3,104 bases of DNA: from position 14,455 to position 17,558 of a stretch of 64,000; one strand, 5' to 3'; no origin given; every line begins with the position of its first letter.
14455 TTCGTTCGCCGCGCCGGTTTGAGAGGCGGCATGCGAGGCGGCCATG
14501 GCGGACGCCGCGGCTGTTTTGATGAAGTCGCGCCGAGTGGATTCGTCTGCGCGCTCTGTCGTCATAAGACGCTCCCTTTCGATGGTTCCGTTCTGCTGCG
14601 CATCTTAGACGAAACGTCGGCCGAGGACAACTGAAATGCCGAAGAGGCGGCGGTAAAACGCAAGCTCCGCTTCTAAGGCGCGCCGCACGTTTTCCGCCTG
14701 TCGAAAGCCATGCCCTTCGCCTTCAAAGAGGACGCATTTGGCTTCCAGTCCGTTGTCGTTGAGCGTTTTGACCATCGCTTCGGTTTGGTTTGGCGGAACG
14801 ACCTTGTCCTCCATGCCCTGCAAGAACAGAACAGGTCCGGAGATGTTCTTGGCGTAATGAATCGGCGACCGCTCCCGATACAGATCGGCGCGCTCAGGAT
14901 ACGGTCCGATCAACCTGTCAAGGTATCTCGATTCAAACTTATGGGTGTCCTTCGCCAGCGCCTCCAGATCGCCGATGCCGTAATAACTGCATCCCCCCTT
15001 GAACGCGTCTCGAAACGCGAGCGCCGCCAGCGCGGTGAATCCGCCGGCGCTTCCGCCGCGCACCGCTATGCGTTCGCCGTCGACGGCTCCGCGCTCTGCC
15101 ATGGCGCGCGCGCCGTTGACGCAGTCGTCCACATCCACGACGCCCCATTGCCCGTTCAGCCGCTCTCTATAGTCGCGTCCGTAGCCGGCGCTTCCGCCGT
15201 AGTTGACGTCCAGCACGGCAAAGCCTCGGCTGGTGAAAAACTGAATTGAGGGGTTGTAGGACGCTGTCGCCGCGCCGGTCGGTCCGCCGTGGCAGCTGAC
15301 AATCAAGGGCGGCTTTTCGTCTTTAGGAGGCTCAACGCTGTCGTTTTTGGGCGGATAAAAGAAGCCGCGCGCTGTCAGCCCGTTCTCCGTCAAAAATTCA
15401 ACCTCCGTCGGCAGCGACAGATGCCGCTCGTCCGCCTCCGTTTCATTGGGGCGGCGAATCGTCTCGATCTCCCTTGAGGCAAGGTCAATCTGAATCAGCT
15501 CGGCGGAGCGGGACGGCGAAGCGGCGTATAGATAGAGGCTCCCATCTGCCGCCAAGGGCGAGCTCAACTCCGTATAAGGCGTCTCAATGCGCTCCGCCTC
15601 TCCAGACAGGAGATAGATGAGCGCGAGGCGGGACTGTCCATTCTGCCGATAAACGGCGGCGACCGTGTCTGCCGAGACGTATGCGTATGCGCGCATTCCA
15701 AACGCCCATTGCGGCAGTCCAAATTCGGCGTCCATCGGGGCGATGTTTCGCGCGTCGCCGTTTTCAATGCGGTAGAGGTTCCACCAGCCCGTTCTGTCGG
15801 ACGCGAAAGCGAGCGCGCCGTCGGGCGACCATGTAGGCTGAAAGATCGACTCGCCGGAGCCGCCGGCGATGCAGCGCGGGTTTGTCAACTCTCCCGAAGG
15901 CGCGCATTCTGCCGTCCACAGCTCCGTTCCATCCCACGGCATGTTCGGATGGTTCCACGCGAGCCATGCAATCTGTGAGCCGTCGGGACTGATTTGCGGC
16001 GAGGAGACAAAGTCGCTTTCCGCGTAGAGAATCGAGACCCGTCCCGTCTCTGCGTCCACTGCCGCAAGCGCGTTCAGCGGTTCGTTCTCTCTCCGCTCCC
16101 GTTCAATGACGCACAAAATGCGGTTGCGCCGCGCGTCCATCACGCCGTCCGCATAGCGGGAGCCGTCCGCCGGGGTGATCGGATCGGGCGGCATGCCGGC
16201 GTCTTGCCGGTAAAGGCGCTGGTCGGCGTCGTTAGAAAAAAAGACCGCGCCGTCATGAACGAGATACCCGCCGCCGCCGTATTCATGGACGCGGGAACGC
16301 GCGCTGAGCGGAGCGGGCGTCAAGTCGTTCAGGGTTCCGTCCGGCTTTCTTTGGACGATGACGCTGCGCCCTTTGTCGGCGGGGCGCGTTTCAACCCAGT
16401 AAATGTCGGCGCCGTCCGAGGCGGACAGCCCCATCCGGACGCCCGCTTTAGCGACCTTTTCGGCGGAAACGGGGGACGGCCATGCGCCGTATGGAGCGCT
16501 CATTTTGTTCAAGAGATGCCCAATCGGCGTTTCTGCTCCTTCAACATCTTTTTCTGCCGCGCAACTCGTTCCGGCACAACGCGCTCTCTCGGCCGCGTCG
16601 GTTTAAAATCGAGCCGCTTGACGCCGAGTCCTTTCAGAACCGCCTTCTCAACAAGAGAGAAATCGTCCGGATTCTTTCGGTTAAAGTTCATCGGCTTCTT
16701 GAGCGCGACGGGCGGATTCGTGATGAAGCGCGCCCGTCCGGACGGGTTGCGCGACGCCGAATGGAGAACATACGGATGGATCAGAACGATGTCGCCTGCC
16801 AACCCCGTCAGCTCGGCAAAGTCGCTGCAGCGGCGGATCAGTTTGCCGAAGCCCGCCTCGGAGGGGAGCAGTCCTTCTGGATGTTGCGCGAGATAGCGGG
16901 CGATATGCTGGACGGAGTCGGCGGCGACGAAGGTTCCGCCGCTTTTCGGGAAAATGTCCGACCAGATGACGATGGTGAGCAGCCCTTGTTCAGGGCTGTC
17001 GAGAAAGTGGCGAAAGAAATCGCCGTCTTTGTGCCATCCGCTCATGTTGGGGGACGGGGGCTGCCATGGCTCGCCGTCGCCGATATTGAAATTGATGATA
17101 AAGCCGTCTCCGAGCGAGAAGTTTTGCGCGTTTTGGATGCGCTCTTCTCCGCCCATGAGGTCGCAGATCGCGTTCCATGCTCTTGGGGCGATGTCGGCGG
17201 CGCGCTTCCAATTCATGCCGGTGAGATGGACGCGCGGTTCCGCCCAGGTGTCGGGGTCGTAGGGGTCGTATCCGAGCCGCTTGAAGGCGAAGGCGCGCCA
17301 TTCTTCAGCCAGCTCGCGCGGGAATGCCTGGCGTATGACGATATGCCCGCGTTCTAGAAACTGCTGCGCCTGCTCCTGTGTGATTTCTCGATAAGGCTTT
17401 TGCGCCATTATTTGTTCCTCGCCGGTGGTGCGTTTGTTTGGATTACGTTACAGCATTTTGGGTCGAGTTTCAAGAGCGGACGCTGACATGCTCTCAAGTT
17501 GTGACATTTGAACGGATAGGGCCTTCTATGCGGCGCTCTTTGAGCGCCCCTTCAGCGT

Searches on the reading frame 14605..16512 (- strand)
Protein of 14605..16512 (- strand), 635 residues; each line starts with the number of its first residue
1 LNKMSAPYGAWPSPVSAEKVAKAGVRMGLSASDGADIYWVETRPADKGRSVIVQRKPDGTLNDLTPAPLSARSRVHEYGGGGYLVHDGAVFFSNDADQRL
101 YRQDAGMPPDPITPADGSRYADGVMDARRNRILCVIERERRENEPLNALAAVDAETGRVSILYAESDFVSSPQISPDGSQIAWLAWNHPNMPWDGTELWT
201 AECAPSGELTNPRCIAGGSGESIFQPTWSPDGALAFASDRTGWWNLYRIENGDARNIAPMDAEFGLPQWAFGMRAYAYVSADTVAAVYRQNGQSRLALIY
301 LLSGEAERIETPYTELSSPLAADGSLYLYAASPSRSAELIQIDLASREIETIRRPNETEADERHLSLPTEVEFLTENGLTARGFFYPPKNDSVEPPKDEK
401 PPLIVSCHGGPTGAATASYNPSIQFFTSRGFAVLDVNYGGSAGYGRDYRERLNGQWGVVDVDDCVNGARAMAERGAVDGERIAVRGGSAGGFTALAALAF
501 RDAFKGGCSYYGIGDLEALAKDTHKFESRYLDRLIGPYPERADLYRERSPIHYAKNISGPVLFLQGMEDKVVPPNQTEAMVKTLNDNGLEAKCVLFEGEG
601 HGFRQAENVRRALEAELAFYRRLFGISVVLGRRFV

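Call 49: search_protein_families(library=pfam, proteins=[window:14605-16512:-], max_evalue=0.001)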
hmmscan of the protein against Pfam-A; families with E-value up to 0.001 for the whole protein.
window:14605-16512:- (635 aa): 9 families
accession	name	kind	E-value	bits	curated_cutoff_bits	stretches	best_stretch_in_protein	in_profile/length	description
PF00326.27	Peptidase_S9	-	1e-50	172.6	22.6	1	420-625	4-211/213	Prolyl oligopeptidase family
PF20434.5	BD-FAE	-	6.9e-15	55.6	26.8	1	395-584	6-215/215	BD-FAE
PF01738.24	DLH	-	6.2e-11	42.7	21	1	469-609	86-194/217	Dienelactone hydrolase family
PF00561.26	Abhydrolase_1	-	2e-07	31.4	25.8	0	545-601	186-238/245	alpha/beta hydrolase fold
PF07676.18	PD40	-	2e-07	31.3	20.9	1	221-248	9-38/38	WD40-like Beta Propeller Repeat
PF05448.18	AXE1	-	1e-06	28.2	21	1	462-583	158-288/321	Acetyl xylan esterase (AXE1)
PF12146.15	Hydrolase_4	-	5.8e-06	26.2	27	0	554-592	187-225/239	Serine aminopeptidase, S33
PF07859.19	Abhydrolase_3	-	1.9e-05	25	25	1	461-603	49-208/210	alpha/beta hydrolase fold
PF08386.16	Abhydrolase_4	-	0.0003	21.3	21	1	558-606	34-80/103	TAP-like protein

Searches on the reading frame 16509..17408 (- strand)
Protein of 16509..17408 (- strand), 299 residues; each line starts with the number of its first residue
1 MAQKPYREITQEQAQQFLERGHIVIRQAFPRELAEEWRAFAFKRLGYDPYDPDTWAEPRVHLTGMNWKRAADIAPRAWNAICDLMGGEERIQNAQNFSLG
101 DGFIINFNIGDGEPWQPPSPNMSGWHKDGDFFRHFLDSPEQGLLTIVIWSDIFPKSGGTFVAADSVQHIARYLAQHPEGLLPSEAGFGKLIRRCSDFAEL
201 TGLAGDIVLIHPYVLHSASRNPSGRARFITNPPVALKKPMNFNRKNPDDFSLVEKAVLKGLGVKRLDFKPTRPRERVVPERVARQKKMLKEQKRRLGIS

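Call 49: search_protein_families(library=pfam, proteins=[window:16509-17408:-], max_evalue=0.001)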
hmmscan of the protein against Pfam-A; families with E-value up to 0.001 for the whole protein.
window:16509-17408:- (299 aa): 1 family
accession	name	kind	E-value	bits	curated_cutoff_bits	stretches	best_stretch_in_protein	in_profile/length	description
PF05721.19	PhyH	-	9.7e-06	26.4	22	1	19-227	3-211/213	Phytanoyl-CoA dioxygenase (PhyH)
